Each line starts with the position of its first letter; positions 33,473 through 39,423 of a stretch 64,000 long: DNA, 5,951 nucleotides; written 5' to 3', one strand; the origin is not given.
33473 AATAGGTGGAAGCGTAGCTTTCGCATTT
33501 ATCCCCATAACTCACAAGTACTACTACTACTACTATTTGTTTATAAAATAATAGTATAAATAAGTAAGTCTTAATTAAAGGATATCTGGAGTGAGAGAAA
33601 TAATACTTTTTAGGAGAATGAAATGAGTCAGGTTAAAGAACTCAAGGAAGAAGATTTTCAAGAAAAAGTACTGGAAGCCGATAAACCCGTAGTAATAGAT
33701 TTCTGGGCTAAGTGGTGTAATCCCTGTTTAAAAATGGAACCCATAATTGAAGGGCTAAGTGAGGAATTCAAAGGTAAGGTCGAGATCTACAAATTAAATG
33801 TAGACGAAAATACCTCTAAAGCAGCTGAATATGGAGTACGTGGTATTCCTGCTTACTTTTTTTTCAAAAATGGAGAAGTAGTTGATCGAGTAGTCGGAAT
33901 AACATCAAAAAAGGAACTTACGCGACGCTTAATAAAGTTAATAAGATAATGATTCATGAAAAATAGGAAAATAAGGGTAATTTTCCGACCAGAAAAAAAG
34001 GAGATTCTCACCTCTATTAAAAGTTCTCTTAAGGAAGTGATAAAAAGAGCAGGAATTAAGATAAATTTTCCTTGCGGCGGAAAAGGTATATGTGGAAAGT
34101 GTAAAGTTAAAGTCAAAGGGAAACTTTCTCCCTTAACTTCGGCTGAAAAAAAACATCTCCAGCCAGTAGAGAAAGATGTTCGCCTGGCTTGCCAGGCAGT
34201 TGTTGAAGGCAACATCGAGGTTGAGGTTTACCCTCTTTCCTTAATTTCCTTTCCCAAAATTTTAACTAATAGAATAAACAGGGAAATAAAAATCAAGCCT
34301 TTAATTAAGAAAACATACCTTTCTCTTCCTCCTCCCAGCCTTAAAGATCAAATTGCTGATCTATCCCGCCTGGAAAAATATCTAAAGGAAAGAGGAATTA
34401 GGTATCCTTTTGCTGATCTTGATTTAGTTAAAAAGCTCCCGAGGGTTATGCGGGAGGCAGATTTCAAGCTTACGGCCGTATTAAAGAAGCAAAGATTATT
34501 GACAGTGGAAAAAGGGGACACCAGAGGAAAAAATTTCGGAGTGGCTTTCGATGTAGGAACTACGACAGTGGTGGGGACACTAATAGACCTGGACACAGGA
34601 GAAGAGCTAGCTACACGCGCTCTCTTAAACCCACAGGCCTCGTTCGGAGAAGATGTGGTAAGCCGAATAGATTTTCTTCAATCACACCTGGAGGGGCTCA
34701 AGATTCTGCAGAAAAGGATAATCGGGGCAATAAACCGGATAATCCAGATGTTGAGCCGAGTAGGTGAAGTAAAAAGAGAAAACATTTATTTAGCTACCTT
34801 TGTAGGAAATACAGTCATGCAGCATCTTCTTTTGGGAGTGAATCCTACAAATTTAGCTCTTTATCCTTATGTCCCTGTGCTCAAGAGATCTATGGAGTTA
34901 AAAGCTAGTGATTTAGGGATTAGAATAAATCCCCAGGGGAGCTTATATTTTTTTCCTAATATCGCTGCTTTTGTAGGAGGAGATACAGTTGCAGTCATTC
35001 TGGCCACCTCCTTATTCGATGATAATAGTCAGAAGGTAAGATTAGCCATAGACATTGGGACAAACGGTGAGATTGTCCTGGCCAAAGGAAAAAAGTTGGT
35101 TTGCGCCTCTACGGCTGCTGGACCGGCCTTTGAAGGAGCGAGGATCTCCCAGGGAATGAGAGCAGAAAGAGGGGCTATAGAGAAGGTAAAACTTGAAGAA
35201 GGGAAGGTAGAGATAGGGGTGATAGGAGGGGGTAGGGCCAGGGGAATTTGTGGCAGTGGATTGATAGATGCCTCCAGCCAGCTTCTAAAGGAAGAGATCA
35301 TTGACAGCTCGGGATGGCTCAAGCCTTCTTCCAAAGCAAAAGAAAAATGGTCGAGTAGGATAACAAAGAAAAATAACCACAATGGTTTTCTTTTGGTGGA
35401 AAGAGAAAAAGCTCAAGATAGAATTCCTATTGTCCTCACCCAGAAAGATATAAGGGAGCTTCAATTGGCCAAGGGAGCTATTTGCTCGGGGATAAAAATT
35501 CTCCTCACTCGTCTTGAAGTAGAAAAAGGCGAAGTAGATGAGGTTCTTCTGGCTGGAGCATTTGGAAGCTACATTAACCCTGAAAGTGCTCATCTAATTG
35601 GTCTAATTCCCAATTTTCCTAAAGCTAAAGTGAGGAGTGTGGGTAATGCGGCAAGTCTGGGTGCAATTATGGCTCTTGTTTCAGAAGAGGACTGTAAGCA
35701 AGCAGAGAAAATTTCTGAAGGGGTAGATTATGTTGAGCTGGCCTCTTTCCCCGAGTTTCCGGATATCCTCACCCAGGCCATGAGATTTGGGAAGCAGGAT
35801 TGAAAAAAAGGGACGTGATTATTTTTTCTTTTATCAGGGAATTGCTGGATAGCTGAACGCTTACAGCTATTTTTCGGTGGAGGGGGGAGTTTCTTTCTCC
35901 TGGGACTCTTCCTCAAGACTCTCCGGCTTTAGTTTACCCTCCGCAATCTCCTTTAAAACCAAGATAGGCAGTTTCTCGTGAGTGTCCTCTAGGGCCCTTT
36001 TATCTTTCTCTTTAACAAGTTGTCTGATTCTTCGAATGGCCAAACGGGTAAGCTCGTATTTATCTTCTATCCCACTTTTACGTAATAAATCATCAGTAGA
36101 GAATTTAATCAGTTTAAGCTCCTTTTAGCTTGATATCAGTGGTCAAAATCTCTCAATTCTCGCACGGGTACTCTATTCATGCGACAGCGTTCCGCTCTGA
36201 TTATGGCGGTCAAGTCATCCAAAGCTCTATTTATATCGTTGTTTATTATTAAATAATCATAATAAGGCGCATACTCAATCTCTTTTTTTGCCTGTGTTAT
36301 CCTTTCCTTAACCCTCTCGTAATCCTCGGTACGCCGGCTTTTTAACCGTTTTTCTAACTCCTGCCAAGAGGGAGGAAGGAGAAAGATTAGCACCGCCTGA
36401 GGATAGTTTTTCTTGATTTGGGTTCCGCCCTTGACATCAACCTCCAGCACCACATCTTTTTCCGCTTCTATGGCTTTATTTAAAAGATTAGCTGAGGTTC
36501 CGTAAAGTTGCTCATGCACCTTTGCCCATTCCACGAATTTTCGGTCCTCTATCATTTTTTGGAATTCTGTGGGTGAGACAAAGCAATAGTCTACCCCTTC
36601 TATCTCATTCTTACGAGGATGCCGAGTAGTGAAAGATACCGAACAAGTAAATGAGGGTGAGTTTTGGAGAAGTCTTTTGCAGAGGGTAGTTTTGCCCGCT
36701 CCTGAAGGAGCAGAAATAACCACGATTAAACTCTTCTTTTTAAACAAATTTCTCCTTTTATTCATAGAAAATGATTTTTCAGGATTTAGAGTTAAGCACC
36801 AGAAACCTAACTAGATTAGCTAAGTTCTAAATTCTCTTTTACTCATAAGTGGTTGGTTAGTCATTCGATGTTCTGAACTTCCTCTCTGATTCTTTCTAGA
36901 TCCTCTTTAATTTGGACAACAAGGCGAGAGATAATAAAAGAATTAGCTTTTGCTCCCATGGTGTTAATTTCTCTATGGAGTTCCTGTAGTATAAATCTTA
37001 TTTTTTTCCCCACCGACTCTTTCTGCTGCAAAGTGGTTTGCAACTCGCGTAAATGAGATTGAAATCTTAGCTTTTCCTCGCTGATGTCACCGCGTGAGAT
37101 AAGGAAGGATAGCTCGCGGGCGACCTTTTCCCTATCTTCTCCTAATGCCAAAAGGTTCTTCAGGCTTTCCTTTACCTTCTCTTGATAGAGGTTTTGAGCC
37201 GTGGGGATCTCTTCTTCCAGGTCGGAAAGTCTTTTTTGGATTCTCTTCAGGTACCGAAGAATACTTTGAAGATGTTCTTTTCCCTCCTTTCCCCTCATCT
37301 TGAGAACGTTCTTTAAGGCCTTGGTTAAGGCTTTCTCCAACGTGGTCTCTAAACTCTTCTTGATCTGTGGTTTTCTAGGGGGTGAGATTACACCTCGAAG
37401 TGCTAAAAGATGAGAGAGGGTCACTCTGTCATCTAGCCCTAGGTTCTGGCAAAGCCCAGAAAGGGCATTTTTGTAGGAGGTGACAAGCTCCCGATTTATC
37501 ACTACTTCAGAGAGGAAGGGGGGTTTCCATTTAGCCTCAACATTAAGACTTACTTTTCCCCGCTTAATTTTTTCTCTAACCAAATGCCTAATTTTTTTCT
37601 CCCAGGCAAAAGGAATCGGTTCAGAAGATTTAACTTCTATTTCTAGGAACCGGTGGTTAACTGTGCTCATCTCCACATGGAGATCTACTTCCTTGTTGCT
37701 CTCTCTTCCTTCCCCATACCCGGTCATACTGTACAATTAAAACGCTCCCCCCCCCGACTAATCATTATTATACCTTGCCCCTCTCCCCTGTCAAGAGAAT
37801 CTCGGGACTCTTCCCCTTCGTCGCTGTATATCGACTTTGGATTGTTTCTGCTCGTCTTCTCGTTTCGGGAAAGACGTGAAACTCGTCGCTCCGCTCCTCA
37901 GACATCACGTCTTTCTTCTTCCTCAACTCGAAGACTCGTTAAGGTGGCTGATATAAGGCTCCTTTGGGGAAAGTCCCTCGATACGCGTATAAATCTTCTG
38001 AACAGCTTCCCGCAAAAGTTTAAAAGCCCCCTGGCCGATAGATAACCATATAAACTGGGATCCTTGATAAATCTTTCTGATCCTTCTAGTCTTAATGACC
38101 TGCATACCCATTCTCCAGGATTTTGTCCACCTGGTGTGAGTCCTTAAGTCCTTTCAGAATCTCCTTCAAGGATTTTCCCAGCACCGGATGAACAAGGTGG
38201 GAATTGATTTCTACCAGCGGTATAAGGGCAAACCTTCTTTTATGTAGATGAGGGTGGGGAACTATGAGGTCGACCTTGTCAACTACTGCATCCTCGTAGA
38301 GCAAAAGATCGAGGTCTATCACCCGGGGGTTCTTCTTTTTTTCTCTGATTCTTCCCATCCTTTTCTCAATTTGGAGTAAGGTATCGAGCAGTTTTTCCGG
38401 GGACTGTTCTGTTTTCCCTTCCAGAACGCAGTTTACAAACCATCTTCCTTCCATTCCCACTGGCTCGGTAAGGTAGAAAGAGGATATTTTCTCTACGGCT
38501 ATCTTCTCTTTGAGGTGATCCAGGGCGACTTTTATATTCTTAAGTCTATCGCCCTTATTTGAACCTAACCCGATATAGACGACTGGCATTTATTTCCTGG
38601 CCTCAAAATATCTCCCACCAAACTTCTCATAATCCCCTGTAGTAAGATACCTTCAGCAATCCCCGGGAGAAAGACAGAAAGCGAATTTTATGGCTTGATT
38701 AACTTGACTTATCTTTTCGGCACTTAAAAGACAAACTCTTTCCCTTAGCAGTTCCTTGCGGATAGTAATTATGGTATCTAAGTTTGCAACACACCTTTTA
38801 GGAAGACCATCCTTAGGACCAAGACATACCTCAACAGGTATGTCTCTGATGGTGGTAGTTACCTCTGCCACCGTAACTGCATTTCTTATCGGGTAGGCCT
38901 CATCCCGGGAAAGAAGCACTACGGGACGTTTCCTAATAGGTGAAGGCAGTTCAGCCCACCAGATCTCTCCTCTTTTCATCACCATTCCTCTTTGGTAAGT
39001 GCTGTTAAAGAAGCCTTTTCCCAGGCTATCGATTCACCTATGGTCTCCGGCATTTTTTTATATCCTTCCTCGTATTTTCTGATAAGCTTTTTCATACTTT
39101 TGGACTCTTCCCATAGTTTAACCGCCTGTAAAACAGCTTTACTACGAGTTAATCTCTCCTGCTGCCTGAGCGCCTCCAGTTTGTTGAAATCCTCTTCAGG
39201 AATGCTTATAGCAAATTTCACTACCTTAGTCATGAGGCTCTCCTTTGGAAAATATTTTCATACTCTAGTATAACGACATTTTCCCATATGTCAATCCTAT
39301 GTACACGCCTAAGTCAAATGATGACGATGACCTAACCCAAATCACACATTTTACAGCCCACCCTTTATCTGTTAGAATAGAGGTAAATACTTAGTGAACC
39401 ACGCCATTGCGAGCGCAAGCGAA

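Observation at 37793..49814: MITE-like family A: two full copies and one solo terminal repeat, the longer copy carrying nested palindromic insertions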

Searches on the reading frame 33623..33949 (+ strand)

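Call 61: search_protein_families(library=pfam, proteins=[window:33623-33949:+], max_evalue=0.00001)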
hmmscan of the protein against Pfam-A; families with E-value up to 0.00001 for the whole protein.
window:33623-33949:+ (108 aa): 4 families
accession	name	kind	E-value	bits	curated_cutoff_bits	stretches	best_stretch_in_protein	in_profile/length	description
PF00085.26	Thioredoxin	-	1.6e-29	102.4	23.5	1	4-103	2-101/103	Thioredoxin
PF13098.12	Thioredoxin_2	-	2.4e-10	41.1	27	1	19-102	4-103/104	Thioredoxin-like domain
PF00578.27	AhpC-TSA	-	1.3e-06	28.8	26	1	6-65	12-72/124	AhpC/TSA family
PF13905.12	Thioredoxin_8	-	1.4e-06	28.9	27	1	21-67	2-50/94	Thioredoxin-like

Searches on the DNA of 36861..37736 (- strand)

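Call 48: search_rna_families(sources=[L027, L004, L017, L018, L026, L030, L019, L054, L010, L069], threshold=gathering)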
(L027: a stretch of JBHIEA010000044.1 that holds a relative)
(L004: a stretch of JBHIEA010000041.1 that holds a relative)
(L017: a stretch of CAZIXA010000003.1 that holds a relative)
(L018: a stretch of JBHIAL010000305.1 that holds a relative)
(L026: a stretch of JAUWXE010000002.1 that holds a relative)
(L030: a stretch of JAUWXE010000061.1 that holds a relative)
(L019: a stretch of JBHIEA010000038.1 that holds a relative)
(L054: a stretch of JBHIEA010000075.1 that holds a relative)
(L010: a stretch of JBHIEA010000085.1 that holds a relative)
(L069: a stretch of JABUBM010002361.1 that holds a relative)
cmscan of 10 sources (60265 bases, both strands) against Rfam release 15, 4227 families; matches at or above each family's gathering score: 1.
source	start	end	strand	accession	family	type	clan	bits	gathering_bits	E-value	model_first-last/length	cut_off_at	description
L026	5396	5471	+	RF00005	tRNA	Gene; tRNA;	CL00001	61.9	29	4.8e-11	1-71/71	no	tRNA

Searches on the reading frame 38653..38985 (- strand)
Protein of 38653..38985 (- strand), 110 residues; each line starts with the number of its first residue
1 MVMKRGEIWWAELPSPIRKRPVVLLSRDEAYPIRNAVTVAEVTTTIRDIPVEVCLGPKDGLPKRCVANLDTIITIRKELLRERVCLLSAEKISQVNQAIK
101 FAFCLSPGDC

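Call 28: search_protein_families(library=pfam, proteins=[window:38653-38985:-])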
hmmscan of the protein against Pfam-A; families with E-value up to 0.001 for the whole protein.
window:38653-38985:- (110 aa): 1 family
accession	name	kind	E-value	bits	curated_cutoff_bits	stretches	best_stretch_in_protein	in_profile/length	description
PF02452.23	PemK_toxin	-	1.5e-16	61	23.1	1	4-101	1-107/109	PemK-like, MazF-like toxin of type II toxin-antitoxin system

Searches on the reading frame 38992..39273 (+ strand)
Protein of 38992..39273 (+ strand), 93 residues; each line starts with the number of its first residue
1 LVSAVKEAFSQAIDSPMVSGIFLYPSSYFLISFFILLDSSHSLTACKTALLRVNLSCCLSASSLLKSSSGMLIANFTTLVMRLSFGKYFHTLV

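Call 62: search_protein_families(library=pfam, proteins=[window:38992-39273:+], max_evalue=0.00001)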
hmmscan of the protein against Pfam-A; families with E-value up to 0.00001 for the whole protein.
window:38992-39273:+ (93 aa): 0 families
